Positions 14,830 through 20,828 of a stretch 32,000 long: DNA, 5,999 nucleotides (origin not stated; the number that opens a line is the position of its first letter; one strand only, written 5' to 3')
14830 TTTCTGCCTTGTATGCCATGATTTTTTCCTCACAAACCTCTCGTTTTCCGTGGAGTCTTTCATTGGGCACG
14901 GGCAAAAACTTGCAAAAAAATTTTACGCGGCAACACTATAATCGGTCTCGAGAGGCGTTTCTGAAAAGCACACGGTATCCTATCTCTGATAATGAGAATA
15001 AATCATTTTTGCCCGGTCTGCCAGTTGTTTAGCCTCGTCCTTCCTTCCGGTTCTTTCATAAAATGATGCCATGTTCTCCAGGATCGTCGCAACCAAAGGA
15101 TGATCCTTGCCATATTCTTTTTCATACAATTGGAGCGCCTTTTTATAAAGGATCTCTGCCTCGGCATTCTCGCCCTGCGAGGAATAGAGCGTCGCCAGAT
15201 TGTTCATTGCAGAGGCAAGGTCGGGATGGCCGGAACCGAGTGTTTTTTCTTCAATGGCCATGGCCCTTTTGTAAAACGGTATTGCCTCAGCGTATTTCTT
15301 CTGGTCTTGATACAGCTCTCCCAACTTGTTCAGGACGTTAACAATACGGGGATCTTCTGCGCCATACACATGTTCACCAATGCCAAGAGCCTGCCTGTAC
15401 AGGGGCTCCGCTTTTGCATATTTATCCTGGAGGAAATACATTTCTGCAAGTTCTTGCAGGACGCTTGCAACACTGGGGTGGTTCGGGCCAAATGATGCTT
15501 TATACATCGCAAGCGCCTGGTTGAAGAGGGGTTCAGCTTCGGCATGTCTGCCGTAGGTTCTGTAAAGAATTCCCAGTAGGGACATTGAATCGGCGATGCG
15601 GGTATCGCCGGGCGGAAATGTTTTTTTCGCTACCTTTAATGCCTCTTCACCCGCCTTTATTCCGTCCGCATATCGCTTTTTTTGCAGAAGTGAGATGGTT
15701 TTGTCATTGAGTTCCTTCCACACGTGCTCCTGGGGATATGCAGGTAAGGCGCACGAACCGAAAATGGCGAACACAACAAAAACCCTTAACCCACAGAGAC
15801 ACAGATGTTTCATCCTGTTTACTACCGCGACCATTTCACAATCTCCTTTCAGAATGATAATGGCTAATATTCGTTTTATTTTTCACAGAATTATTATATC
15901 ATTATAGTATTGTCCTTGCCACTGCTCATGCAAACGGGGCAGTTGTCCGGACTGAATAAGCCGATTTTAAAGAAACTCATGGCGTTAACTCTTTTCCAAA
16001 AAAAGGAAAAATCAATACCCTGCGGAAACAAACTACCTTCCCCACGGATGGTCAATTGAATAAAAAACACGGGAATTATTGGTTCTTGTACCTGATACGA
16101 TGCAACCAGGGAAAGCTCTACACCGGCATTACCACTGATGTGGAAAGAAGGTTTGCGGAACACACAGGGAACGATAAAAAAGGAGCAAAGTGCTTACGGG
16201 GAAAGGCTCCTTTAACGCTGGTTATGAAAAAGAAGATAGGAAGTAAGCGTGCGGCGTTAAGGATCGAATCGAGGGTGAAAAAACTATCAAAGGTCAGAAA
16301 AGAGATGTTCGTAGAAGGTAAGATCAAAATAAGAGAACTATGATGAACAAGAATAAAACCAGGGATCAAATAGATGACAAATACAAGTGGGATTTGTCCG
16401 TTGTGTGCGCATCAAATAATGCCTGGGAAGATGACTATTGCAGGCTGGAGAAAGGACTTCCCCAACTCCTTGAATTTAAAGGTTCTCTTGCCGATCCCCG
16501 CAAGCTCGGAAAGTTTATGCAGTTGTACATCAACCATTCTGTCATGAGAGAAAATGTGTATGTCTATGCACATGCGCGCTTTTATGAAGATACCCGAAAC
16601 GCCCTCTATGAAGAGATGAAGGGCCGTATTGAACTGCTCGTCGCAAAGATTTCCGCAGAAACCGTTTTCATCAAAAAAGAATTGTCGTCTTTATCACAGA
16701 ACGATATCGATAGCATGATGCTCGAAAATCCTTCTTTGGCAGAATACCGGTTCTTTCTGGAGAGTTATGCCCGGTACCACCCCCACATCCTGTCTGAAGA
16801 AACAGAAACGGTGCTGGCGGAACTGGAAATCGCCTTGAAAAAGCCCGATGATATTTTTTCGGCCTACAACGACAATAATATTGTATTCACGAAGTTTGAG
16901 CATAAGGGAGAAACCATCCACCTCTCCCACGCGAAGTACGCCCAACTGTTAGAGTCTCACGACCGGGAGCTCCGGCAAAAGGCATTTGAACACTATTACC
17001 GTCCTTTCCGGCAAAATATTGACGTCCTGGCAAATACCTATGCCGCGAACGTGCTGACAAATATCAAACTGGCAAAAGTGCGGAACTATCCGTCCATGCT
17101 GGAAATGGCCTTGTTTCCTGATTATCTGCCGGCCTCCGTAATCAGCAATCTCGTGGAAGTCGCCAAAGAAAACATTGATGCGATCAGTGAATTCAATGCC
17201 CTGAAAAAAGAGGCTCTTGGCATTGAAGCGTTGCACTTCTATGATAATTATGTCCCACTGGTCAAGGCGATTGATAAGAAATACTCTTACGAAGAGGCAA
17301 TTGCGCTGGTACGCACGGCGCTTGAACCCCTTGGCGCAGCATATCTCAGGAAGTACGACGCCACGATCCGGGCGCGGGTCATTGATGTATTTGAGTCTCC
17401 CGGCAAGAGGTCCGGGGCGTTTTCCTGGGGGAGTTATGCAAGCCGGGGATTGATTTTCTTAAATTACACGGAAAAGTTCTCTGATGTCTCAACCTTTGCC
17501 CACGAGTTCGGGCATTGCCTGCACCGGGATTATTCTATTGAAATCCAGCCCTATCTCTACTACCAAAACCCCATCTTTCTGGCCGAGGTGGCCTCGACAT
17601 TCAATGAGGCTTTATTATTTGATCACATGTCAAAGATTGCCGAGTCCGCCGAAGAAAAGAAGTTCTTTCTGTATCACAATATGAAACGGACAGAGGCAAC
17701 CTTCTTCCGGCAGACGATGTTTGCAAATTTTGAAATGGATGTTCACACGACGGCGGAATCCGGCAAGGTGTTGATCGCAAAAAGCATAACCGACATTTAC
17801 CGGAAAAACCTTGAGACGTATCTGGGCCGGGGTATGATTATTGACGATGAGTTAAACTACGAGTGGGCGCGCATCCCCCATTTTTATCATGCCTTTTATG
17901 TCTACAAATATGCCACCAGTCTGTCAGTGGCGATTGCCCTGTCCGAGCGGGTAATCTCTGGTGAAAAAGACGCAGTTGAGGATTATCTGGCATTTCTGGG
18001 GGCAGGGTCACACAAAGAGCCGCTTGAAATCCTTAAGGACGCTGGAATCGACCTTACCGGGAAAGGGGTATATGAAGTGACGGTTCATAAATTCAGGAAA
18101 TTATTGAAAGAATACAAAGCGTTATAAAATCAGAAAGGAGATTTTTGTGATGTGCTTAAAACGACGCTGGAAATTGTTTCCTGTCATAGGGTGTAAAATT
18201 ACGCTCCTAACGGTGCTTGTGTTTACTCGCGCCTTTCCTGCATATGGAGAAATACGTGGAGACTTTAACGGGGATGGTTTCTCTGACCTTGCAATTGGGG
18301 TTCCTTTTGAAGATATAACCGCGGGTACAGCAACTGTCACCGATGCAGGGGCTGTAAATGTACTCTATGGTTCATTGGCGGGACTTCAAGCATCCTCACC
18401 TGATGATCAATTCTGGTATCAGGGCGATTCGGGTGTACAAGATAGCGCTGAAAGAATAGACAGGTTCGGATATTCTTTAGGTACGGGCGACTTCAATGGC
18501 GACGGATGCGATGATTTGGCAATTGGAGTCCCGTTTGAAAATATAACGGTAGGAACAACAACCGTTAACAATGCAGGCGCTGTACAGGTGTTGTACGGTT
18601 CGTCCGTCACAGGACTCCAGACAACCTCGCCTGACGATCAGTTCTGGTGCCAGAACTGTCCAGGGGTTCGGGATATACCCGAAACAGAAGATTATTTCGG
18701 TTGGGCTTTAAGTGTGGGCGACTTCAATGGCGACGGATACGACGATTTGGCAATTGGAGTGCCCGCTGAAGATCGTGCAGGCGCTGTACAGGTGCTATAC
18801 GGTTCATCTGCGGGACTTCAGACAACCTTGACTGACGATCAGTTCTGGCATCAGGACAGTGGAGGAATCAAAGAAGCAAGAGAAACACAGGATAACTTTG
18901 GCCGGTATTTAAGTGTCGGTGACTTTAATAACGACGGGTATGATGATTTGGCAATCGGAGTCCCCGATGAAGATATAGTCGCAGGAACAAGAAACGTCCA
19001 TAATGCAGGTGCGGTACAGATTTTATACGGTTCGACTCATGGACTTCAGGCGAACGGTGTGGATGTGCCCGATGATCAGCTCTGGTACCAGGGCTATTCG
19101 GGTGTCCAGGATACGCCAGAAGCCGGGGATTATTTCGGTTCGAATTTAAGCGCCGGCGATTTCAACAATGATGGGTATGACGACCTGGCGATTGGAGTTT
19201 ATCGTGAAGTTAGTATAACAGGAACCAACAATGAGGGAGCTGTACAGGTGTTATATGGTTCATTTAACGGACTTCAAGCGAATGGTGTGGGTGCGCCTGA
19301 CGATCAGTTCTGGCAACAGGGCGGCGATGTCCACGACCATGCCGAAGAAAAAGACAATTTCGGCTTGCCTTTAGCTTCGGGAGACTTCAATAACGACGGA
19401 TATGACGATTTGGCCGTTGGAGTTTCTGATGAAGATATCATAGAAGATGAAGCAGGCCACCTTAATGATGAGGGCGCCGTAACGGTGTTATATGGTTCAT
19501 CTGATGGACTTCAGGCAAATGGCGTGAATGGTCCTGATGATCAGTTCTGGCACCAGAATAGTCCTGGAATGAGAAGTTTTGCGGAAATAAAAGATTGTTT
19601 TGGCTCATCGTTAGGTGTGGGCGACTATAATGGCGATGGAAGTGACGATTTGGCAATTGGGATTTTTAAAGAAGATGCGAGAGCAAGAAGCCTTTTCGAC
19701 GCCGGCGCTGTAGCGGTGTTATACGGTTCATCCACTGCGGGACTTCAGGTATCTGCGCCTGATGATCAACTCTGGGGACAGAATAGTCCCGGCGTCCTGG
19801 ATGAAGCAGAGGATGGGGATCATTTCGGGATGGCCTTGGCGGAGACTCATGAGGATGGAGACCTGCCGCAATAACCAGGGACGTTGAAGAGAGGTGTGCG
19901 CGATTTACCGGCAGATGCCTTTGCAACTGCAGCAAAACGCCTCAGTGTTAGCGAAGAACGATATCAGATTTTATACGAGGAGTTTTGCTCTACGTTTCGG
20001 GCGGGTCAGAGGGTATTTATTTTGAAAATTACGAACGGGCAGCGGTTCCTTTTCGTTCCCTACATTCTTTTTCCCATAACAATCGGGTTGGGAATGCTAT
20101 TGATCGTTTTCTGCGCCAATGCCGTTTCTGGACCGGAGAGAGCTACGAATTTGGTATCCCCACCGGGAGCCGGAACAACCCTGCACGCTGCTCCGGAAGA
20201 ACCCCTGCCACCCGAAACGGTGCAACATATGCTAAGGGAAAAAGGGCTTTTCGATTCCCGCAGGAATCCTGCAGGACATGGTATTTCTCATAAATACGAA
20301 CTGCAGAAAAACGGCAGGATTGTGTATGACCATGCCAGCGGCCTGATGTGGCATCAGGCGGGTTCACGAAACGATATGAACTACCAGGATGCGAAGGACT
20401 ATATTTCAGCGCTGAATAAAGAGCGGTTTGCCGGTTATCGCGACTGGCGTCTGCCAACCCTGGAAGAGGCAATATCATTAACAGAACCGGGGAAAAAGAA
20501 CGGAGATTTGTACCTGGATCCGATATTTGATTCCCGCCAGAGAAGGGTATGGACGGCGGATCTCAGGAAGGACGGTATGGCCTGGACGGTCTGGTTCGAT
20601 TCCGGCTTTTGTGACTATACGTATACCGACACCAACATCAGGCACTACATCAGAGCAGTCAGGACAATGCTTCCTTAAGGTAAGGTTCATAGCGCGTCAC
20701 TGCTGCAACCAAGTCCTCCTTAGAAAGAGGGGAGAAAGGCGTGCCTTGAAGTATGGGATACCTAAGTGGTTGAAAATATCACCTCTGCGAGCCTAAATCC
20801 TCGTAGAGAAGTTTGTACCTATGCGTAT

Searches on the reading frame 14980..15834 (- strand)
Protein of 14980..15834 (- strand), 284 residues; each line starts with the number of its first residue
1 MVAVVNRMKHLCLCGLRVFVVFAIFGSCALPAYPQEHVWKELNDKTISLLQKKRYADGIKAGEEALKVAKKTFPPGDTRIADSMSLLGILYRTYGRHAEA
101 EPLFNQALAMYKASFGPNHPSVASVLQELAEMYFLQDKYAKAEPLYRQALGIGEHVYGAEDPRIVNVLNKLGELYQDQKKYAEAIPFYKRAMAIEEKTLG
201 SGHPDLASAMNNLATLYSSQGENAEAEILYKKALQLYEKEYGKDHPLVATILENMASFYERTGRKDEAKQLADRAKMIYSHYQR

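Call 11: search_protein_families(library=pfam, proteins=[window:14980-15834:-], max_evalue=0.001)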
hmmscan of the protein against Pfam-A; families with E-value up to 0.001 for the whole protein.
window:14980-15834:- (284 aa): 18 families
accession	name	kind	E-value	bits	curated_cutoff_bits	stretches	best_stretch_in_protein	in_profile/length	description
PF13424.12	TPR_12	-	2.8e-61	204.1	30.1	4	165-239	3-77/77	Tetratricopeptide repeat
PF13374.12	TPR_10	-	4.4e-53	176.3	27.5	4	206-246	1-41/42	Tetratricopeptide repeat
PF24885.1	TPR_NPHP3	-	1.6e-51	175.4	100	3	185-280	119-214/239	Nephrocystin-3 TPR domain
PF07719.23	TPR_2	-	4.4e-23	79.9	27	2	167-196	3-32/34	Tetratricopeptide repeat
PF00515.34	TPR_1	-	3.1e-20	71.5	27.8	2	166-195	2-31/34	Tetratricopeptide repeat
PF13176.12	TPR_7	-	1.1e-19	69.2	27.9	2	168-196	2-30/36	Tetratricopeptide repeat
PF13181.12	TPR_8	-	2.8e-16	58.7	25.7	2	167-197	3-33/34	Tetratricopeptide repeat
PF13432.12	TPR_16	-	4.8e-16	59.3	32.7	1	87-153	3-61/65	Tetratricopeptide repeat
PF13428.12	TPR_14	-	8.8e-15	54.2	23.5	0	87-113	7-33/44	Tetratricopeptide repeat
PF13431.12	TPR_17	-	8.1e-12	44.9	24.4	0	203-227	9-33/34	Tetratricopeptide repeat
PF14559.12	TPR_19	-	3e-10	40.7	25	1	177-235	3-53/68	Tetratricopeptide repeat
PF17874.7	TPR_MalT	-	2e-09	37.6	45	1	85-197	44-154/336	MalT-like TPR region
PF09986.15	DUF2225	-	1.3e-06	28.8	21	1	174-246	86-157/214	Uncharacterized protein conserved in bacteria (DUF2225)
PF07721.20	TPR_4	-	1.1e-05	26.1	27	0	85-104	5-24/26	Tetratricopeptide repeat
PF11207.13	DUF2989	-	2.8e-05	24.5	23.8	0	210-268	143-196/201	Protein of unknown function (DUF2989)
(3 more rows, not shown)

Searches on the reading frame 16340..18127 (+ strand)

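Call 11: search_protein_families(library=pfam, proteins=[window:16340-18127:+], max_evalue=0.001)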
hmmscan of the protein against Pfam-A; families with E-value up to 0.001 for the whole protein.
window:16340-18127:+ (595 aa): 2 families
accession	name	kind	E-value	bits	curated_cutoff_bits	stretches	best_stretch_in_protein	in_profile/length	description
PF01432.26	Peptidase_M3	-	2.1e-59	202.5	27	1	203-574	2-447/457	Peptidase family M3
PF08439.15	Peptidase_M3_N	-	3e-14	53.4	25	1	114-183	1-70/70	Oligopeptidase F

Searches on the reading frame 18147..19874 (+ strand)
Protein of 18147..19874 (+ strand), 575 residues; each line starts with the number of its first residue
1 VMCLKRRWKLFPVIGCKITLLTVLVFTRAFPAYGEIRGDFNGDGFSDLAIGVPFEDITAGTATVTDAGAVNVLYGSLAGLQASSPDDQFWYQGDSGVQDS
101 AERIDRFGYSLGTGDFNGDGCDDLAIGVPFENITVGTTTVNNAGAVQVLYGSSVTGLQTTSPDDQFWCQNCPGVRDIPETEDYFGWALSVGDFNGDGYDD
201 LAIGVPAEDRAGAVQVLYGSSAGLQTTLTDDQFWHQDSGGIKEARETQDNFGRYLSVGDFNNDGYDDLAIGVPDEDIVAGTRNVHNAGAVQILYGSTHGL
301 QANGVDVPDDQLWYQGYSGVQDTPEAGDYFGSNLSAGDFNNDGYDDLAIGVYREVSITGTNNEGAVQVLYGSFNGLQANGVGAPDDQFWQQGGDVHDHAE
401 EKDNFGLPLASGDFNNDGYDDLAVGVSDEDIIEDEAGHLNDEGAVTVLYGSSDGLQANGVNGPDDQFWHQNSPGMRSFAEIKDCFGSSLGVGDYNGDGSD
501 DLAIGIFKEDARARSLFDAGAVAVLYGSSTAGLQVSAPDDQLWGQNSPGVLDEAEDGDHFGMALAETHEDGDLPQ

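Call 11: search_protein_families(library=pfam, proteins=[window:18147-19874:+], max_evalue=0.001)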
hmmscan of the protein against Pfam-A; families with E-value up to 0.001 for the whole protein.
window:18147-19874:+ (575 aa): 2 families
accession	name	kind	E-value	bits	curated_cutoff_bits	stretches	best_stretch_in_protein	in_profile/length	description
PF01839.29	FG-GAP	-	1.9e-68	225.9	22.1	7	184-217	1-37/37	FG-GAP repeat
PF13517.12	FG-GAP_3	-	1.4e-14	54.8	26.9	0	182-202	40-60/61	FG-GAP-like repeat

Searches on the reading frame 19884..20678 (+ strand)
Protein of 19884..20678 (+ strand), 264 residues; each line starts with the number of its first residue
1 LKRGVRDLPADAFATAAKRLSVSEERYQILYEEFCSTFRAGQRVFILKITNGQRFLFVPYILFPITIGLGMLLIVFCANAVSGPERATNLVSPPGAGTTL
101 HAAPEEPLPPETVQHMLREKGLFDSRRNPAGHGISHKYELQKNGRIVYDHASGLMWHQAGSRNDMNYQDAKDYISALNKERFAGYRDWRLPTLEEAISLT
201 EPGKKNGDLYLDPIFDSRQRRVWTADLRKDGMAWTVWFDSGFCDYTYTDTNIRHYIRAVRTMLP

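Call 11: search_protein_families(library=pfam, proteins=[window:19884-20678:+], max_evalue=0.001)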
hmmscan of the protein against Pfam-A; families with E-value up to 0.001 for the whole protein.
window:19884-20678:+ (264 aa): 1 family
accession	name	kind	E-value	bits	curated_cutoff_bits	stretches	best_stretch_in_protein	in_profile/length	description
PF07603.17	Lcl_C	-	3.3e-20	73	34.9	1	146-260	2-117/117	Lcl C-terminal domain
